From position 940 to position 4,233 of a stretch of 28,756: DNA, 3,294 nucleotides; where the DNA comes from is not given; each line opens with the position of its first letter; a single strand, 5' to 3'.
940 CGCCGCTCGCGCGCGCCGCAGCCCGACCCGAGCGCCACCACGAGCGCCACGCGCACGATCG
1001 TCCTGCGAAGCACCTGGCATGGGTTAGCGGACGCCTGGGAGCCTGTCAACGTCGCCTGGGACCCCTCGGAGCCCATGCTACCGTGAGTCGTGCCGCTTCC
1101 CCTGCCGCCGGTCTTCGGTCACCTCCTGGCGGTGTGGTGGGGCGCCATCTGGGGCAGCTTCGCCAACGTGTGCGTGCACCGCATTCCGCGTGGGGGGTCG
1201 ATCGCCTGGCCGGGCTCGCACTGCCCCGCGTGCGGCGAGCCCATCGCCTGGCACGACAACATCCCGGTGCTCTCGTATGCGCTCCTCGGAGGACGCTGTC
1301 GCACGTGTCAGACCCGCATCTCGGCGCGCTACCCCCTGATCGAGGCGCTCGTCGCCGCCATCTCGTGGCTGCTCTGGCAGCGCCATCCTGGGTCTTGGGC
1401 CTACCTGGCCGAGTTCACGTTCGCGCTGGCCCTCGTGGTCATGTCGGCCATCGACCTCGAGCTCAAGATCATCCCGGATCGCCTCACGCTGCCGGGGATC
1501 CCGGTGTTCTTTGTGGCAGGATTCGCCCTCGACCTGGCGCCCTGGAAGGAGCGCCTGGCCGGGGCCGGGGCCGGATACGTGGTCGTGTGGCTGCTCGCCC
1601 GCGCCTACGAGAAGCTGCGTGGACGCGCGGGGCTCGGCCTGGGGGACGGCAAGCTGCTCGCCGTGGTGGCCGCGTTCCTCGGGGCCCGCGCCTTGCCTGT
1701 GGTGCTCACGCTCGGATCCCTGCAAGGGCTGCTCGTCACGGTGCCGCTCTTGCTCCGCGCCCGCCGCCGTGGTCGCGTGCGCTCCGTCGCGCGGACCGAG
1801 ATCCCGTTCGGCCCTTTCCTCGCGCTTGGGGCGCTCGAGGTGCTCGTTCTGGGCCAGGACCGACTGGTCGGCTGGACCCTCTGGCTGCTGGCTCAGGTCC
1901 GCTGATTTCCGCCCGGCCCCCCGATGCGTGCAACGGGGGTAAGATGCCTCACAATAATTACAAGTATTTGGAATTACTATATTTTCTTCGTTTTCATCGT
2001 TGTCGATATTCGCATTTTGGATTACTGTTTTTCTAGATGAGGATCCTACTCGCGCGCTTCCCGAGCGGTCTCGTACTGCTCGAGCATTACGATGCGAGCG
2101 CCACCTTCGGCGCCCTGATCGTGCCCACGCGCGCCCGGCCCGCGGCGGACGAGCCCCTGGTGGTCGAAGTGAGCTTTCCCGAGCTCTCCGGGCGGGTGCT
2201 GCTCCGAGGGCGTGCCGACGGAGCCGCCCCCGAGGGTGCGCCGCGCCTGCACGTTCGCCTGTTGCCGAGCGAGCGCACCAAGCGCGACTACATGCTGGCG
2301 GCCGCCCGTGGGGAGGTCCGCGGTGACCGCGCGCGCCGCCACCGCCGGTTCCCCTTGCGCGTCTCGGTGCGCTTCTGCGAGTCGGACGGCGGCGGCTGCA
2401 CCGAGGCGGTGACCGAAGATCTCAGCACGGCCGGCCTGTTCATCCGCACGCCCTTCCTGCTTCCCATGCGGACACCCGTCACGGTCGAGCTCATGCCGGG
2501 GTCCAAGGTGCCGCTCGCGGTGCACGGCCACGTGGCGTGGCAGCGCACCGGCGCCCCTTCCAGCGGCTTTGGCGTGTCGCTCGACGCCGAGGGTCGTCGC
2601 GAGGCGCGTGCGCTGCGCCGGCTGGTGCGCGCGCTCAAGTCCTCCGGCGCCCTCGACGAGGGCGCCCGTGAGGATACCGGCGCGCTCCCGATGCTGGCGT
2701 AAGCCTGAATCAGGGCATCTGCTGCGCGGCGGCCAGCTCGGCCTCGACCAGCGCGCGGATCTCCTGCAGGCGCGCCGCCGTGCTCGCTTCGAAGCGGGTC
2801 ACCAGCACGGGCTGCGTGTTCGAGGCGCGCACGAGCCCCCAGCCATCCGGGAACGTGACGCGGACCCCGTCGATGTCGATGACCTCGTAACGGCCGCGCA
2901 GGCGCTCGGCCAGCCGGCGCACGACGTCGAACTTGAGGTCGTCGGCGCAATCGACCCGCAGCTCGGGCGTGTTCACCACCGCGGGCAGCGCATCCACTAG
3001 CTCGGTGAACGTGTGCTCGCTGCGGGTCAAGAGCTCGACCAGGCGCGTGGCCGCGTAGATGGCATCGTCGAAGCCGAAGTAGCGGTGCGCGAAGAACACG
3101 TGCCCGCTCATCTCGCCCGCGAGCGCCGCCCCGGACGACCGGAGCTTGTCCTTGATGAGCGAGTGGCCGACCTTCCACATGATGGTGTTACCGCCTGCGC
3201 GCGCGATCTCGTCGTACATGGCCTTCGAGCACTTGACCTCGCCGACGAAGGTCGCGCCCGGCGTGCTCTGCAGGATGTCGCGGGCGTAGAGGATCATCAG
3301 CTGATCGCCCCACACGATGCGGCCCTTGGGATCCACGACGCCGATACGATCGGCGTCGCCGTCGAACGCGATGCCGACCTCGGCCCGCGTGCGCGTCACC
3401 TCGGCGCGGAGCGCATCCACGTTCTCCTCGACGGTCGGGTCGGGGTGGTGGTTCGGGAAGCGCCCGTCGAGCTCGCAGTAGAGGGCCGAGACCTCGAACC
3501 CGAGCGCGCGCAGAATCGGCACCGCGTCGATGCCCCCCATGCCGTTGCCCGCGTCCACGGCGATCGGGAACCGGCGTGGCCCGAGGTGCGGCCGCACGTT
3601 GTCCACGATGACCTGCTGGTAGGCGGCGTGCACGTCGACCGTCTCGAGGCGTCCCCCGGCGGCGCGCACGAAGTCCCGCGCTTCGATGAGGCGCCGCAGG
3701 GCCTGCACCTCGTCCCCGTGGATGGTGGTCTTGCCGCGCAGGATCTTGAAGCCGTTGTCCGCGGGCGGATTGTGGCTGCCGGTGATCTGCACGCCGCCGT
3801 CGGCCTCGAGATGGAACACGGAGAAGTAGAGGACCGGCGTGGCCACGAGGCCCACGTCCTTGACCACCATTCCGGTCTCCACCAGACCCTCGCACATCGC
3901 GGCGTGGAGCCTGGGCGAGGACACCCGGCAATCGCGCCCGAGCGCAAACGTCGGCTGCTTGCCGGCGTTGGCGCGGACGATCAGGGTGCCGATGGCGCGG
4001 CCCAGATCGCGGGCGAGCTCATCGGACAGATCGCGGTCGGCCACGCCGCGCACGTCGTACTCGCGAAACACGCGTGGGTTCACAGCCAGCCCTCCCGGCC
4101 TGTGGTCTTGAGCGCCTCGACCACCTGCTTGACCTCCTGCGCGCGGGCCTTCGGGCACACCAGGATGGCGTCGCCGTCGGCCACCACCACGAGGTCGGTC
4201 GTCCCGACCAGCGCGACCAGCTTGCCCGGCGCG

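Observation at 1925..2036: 110-bp AT-rich island (~30% GC) with a direct repeat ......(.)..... in a 70% GC genome, between pilD and a PilZ gene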

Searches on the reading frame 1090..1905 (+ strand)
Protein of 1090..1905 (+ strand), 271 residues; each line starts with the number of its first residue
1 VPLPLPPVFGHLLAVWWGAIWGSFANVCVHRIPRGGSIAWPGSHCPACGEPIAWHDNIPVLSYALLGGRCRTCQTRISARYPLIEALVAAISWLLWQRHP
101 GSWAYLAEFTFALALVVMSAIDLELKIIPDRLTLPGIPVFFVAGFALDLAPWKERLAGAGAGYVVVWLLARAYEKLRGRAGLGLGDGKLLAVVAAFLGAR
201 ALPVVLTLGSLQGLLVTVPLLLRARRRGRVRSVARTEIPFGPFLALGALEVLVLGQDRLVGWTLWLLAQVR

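Call 7: search_protein_families(library=pfam, proteins=[window:1090-1905:+])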
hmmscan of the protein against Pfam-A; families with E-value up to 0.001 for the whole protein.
window:1090-1905:+ (271 aa): 2 families
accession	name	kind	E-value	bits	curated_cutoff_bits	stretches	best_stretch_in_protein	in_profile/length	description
PF06750.18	A24_N_bact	-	2.2e-32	111.4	23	1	18-96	3-81/84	Bacterial Peptidase A24 N-terminal domain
PF01478.23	Peptidase_A24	-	7.4e-20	71.8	26.5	1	110-217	2-103/104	Type IV leader peptidase family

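Call 45: search_protein_families(library=ncbifam, proteins=[window:1090-1902:+], max_evalue=0.001)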
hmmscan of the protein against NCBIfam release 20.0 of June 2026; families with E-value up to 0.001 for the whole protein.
window:1090-1902:+ (271 aa): 0 families

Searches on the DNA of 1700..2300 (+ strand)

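Call 5: search_rna_families(source=window, start=1700, end=2300, threshold=evalue, max_evalue=10)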
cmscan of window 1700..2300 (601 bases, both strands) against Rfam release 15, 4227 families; matches with E-value up to 10: 4.
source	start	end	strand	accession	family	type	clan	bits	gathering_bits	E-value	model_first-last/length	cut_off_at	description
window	1920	2039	-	RF00628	RgsA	Gene; sRNA;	-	17.2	88.4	0.062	1-194/194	no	RgsA sRNA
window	2042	2154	-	RF02556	snaR-A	Gene; sRNA;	-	13.3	98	9.6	1-115/115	no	snaR-A sRNA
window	2078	2146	-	RF02087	Yar_3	Gene; lncRNA;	-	12.8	50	1.1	1-67/67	no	Yellow-achaete intergenic RNA conserved region 3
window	2033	2081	+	RF01119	sR32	Gene; snRNA; snoRNA; CD-box;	-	9.3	40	8.3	1-57/57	no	Small nucleolar RNA sR32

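Call 48: search_dna_similar(query=window:1906-2036:+, collection=plasmids, mode=distant, max_evalue=0.01, max_rows=10)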
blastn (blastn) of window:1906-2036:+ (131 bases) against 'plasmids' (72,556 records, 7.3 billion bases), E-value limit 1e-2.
No match.

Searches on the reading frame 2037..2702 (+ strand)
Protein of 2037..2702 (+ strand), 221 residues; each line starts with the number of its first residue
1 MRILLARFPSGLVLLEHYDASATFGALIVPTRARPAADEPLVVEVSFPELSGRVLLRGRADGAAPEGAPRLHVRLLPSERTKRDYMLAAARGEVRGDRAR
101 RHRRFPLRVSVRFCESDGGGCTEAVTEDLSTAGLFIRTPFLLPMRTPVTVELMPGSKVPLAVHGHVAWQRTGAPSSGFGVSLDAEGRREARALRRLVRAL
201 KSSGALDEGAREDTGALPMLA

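Call 7: search_protein_families(library=pfam, proteins=[window:2037-2702:+])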
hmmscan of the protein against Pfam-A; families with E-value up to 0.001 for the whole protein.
window:2037-2702:+ (221 aa): 1 family
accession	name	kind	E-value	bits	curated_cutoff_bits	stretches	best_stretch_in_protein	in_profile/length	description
PF07238.19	PilZ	-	1.4e-11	45.1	22.5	1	100-198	3-101/102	PilZ domain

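Call 10: find_encoding_contigs(protein=window:2037-2699:+, flank=3000, max_places=6)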
Protein window:2037-2699:+ (221 aa): 3 contigs read that carry it; 2 places shown.
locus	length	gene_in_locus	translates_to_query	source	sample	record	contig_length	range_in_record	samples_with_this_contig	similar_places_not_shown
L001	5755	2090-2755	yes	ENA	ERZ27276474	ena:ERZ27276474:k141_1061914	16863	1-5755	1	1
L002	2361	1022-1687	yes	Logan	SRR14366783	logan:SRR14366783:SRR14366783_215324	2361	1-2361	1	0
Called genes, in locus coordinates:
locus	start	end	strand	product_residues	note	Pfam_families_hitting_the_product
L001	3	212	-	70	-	?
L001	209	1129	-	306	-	-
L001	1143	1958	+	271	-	PF06750:A24_N_bact, PF01478:Peptidase_A24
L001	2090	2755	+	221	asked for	PF07238:PilZ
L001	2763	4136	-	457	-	PF02878:PGM_PMM_I, PF02879:PGM_PMM_II, PF02880:PGM_PMM_III, PF00408:PGM_PMM_IV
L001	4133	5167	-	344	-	PF00483:NTP_transferase, PF12804:NTP_transf_3 (weak), PF22640:ManC_GMP_beta-helix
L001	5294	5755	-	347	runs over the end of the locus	-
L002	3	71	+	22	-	?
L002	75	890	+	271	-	PF06750:A24_N_bact, PF01478:Peptidase_A24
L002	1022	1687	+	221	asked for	PF07238:PilZ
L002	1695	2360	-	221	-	?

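Call 11: find_homologous_proteins(query=window:2037-2699:+)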
Query window:2037-2699:+ (221 aa): 21 proteins with E <= 0.001 among 5030 candidates.
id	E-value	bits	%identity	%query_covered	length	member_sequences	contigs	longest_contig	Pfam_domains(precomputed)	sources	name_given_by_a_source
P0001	4.3e-137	472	100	100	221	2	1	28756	PF07238.20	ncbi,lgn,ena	-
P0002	4.0e-116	404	91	97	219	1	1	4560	PF07238.20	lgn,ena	-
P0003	1.3e-63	232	55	100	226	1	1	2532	PF07238.20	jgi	jgi:hypothetical protein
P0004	1.9e-62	229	55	100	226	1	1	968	PF07238.20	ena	-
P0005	3.9e-52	195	50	94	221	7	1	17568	PF07238.20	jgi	jgi:Tfp pilus assembly protein PilZ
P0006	1.3e-50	190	50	95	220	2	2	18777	PF07238.20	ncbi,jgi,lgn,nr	ncbi:MAG TPA: PilZ domain-containing protein [Polyangia bacterium]|nr:PilZ domain-containing protein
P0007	2.7e-50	189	50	94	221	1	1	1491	PF07238.20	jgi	jgi:Tfp pilus assembly protein PilZ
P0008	6.7e-50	187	50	94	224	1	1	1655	PF07238.20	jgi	jgi:Tfp pilus assembly protein PilZ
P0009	4.2e-45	172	48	97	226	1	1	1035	PF07238.20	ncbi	-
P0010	5.5e-45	171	49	94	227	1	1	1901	PF07238.20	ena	-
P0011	1.5e-44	170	48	94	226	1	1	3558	PF07238.20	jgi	-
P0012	2.6e-44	169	47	99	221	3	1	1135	PF07238.20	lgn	-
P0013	5.4e-44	168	47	99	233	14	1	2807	PF07238.20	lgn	-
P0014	6.9e-44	168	49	94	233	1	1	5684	PF07238.20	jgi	jgi:Tfp pilus assembly protein PilZ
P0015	8.0e-44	168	48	94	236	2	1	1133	PF07238.20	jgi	-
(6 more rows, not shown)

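Call 12: find_encoding_contigs(protein=P0002, flank=3000, max_places=3)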
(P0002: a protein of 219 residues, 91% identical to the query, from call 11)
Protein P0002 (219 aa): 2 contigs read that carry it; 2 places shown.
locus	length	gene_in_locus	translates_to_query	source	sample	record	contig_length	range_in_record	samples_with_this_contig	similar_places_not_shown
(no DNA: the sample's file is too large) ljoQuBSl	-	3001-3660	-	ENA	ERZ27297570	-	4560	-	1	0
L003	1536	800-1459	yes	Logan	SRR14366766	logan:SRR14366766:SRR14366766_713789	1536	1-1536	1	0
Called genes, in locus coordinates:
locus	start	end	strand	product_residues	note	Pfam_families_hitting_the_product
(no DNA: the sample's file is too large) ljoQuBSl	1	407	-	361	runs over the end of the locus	PF00696:AA_kinase, PF01472:PUA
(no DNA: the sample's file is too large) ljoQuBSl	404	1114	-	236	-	-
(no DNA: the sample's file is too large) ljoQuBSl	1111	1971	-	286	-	-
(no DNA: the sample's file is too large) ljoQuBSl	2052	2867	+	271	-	PF06750:A24_N_bact, PF01478:Peptidase_A24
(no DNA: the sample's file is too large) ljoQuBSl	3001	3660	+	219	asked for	PF07238:PilZ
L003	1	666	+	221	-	?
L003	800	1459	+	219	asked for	PF07238:PilZ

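Call 13: find_encoding_contigs(protein=P0003, flank=3000, max_places=3)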
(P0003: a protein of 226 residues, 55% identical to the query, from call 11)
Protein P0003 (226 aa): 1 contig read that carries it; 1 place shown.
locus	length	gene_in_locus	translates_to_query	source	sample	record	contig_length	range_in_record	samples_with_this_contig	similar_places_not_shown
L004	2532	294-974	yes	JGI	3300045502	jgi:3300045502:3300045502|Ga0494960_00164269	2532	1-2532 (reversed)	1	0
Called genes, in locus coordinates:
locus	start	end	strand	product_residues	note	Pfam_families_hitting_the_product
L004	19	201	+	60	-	-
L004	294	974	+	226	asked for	PF07238:PilZ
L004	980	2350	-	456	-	PF02878:PGM_PMM_I, PF02879:PGM_PMM_II, PF02880:PGM_PMM_III, PF00408:PGM_PMM_IV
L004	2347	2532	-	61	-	?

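Call 14: find_encoding_contigs(protein=P0005, flank=3000, max_places=3)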
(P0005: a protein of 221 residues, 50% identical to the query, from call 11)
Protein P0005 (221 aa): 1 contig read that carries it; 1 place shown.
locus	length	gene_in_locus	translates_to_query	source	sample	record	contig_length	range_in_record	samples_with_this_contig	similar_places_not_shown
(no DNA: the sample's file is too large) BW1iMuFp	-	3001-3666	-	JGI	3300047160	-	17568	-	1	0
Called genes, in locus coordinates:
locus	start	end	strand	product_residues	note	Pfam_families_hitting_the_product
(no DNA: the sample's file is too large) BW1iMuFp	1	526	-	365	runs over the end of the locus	PF00696:AA_kinase, PF01472:PUA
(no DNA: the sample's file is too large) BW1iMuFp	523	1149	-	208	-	-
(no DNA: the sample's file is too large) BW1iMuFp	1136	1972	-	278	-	-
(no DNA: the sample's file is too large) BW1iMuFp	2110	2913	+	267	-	PF06750:A24_N_bact, PF01478:Peptidase_A24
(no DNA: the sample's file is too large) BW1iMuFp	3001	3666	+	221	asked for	PF07238:PilZ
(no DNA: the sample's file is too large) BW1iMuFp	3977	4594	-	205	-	PF01323:DSBA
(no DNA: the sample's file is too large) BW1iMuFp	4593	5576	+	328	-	?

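Call 15: find_encoding_contigs(protein=P0006, flank=3000, max_places=3)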
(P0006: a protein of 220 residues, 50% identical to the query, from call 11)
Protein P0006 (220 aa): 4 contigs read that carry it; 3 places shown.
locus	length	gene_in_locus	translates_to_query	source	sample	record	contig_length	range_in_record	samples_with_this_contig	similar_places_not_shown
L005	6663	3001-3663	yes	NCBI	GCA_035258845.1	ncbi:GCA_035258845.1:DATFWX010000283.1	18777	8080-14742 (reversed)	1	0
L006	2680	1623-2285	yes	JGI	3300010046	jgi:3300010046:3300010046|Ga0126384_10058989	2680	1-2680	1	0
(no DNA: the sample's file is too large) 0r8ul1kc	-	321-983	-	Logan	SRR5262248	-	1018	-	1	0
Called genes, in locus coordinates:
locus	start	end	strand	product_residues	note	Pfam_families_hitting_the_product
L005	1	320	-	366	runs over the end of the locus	PF00696:AA_kinase, PF01472:PUA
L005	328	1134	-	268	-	-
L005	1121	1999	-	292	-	-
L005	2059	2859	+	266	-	PF06750:A24_N_bact, PF01478:Peptidase_A24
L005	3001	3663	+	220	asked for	PF07238:PilZ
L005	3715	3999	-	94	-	PF03992:ABM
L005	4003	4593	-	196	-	PF01323:DSBA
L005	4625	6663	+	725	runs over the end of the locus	PF00069:Pkinase, PF07714:PK_Tyr_Ser-Thr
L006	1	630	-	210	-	?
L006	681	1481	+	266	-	PF06750:A24_N_bact, PF01478:Peptidase_A24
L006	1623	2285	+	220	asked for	PF07238:PilZ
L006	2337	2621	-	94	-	PF03992:ABM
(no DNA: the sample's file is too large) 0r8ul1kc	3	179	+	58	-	?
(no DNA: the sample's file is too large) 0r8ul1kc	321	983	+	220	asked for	PF07238:PilZ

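Call 18: find_related_loci(query=A1, collection=genome_contigs, flank=2500)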
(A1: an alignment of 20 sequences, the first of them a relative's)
Query A1 (221 aa) in genome_contigs; peptide patterns used: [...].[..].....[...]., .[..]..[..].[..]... (x = any residue, [..] = any of these).
401 stretches matched a pattern; 3 encode a relative of the query (tblastn E <= 1e-3); 3 distinct loci.
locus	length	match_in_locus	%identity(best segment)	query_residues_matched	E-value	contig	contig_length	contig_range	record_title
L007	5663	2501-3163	90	1-221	2e-120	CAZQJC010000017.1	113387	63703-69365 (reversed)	MAG TPA_asm: uncultured Myxococcales bacterium isolate binchicken_co200_39 genome assembly, contig: k141_1141678, whole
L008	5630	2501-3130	50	1-210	1e-56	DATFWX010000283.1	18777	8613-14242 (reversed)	MAG TPA_asm: Polyangia bacterium isolate SMAG_U9502 k141_3925079, whole genome shotgun sequence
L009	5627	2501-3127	45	1-208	5e-41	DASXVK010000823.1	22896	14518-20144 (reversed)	MAG TPA_asm: Polyangia bacterium isolate SMAG_U4743 k141_199004, whole genome shotgun sequence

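Call 19: find_related_loci(query=A1, collection=metagenome_contigs, flank=1500)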
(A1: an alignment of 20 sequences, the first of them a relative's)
Query A1 (221 aa) in metagenome_contigs; peptide patterns used: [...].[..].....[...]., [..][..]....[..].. (x = any residue, [..] = any of these).
562 stretches matched a pattern; 7 encode a relative of the query (tblastn E <= 1e-3); 7 distinct loci.
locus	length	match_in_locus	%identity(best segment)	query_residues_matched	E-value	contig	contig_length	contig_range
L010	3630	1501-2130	50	1-210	7e-57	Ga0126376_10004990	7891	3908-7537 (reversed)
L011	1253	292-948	47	1-218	2e-49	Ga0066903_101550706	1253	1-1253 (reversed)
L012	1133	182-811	48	1-208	7e-47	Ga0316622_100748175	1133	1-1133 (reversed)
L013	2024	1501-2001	52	1-167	7e-45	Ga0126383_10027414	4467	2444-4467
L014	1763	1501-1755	88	1-85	6e-44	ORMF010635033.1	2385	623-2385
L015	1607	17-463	49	71-218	1e-29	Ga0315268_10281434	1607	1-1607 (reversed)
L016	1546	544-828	33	100-189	6e-9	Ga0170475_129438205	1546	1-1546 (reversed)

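Call 33: find_encoding_contigs(protein=P0004, flank=1000, max_places=3)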
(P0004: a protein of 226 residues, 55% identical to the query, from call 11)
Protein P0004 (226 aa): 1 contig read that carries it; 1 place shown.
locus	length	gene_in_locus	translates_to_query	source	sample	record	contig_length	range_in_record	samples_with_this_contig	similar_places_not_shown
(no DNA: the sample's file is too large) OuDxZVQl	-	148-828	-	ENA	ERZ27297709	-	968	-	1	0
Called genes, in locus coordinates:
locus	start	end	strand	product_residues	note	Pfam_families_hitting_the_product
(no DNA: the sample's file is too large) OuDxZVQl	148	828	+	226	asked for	PF07238:PilZ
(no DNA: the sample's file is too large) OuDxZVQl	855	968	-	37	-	?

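Call 34: find_encoding_contigs(protein=P0008, flank=1000, max_places=3)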
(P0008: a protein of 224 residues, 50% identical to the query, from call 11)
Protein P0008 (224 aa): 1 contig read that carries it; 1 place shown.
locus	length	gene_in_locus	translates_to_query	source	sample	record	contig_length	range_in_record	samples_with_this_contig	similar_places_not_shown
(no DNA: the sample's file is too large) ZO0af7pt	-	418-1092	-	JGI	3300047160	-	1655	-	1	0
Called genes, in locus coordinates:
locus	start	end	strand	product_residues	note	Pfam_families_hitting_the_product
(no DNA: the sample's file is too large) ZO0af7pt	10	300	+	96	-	PF01478:Peptidase_A24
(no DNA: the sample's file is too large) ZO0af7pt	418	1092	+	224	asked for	PF07238:PilZ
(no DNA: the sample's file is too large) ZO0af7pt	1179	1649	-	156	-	PF01323:DSBA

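Call 45: search_protein_families(library=ncbifam, proteins=[window:2037-2699:+], max_evalue=0.001)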
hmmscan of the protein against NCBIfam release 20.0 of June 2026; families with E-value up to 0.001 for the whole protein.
window:2037-2699:+ (221 aa): 1 family
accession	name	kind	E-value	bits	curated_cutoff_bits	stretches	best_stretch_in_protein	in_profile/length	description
TIGR02266.1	gmx_TIGR02266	paralog_domain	1.5e-13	50.7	68.7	1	104-197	1-95/96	TIGR02266 family protein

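Call 53: find_encoding_contigs(protein=P0007, flank=1000, max_places=3)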
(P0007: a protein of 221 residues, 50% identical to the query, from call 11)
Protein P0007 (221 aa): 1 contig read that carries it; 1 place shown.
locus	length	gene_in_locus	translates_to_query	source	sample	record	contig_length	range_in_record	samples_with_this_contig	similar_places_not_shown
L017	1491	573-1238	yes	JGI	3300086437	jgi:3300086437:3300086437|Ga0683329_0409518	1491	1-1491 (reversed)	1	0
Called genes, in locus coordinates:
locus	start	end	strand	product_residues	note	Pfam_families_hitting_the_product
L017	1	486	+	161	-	?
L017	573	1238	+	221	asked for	PF07238:PilZ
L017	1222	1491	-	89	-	?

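Call 54: find_encoding_contigs(protein=P0013, flank=1000, max_places=3)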
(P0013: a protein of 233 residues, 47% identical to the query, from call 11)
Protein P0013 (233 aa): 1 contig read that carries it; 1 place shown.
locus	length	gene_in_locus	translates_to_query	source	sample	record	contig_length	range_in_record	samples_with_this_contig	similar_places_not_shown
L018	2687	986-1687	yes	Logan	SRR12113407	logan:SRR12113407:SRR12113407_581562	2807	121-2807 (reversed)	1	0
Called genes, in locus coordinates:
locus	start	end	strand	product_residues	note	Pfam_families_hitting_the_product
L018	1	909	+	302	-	?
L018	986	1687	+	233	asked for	PF07238:PilZ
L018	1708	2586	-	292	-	-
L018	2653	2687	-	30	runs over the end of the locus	-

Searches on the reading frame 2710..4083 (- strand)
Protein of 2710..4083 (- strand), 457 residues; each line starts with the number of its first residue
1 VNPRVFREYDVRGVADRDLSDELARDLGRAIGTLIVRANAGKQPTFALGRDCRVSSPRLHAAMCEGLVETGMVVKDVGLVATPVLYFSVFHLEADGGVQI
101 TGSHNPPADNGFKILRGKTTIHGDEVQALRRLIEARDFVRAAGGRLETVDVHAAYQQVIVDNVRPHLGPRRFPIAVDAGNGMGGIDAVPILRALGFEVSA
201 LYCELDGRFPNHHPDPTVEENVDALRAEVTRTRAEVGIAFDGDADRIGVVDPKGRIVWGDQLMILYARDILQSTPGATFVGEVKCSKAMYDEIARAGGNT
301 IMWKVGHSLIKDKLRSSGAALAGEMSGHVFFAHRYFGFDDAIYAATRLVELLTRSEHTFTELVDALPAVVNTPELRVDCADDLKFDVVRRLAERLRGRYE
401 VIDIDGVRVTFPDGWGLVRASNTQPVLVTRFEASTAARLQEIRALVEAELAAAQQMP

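Call 45: search_protein_families(library=ncbifam, proteins=[window:2710-4083:-], max_evalue=0.001)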
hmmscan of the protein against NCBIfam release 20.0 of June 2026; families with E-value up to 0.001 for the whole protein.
window:2710-4083:- (457 aa): 7 families
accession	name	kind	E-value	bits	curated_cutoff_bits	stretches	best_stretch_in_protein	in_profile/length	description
NF046027.1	PhglucPhmanMutPgmG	equivalog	4.8e-156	520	600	1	2-453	6-453/460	phosphoglucomutase/phosphomannomutase PgmG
TIGR03990.1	Arch_GlmM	equivalog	2.5e-108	362.8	439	1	5-445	3-439/444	phosphoglucosamine mutase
NF007088.0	PRK09542.1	equivalog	7.9e-81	272.4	618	1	4-451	10-454/456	phosphomannomutase/phosphoglucomutase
NF011943.0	PRK15414.1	subfamily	5e-63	213.7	801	1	5-443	6-446/456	phosphomannomutase CpsG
TIGR01455.1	glmM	equivalog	1.4e-60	205.3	447.55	1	11-371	6-369/442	phosphoglucosamine mutase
NF005737.0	PRK07564.1-1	equivalog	8.6e-07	27.9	378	1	170-269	204-305/543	alpha-D-glucose phosphate-specific phosphoglucomutase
TIGR01132.1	pgm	equivalog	2.6e-05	22.9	778.05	0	93-114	138-158/546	phosphoglucomutase (alpha-D-glucose-1,6-bisphosphate-dependent)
